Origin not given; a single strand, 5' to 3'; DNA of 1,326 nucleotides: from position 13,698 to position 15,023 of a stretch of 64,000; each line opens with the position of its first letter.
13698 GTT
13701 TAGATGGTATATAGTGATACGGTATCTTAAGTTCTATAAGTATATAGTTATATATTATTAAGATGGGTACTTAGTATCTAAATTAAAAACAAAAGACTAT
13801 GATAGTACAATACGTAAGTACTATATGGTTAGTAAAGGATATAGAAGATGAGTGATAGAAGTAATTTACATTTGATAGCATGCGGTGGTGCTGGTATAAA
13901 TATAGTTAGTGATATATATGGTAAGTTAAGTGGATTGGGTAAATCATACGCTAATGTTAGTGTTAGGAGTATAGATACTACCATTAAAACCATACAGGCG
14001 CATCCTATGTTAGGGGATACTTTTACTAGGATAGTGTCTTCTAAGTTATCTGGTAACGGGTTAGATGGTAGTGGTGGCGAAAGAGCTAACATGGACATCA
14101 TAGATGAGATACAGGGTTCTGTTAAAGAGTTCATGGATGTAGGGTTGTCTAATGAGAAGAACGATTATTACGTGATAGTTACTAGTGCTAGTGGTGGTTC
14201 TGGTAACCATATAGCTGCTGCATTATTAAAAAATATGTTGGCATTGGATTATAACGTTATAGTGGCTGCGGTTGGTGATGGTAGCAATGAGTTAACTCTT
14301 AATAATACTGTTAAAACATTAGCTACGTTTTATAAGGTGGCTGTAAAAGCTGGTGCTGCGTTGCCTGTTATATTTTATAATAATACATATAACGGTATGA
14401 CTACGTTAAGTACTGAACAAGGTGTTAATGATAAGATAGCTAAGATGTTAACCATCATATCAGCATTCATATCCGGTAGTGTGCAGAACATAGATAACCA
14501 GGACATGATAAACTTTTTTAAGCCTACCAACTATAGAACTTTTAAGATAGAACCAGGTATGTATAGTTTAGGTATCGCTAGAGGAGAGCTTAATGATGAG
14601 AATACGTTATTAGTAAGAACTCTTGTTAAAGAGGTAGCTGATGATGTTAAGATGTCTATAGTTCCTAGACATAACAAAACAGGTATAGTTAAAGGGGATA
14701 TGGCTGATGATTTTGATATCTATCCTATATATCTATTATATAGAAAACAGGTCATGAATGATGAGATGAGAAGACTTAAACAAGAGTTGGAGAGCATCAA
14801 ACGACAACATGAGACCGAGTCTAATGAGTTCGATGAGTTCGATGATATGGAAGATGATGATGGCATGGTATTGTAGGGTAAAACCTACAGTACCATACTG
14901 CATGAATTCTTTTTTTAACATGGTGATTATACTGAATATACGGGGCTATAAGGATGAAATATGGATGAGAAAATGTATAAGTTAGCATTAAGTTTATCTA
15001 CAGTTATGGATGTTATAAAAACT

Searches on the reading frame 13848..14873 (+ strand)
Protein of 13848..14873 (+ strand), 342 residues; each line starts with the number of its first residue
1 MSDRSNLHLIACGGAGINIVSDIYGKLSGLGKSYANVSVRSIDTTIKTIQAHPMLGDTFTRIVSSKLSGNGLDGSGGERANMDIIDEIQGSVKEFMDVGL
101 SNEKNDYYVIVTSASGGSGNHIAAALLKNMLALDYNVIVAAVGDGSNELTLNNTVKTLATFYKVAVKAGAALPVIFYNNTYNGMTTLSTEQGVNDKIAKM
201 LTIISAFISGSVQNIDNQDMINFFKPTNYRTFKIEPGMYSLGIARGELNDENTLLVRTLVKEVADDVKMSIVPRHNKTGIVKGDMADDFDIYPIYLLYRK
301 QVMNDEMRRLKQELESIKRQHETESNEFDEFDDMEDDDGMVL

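Call 12: search_protein_families(library=phrogs, proteins=[window:13848-14873:+], max_evalue=0.00001)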
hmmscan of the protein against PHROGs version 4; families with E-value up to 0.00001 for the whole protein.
window:13848-14873:+ (342 aa): 1 family
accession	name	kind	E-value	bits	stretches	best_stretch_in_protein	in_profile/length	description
phrog_4733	-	DNA, RNA and nucleotide metabolism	3.4e-44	152.2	1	4-342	3-323/323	tubulin PhuZ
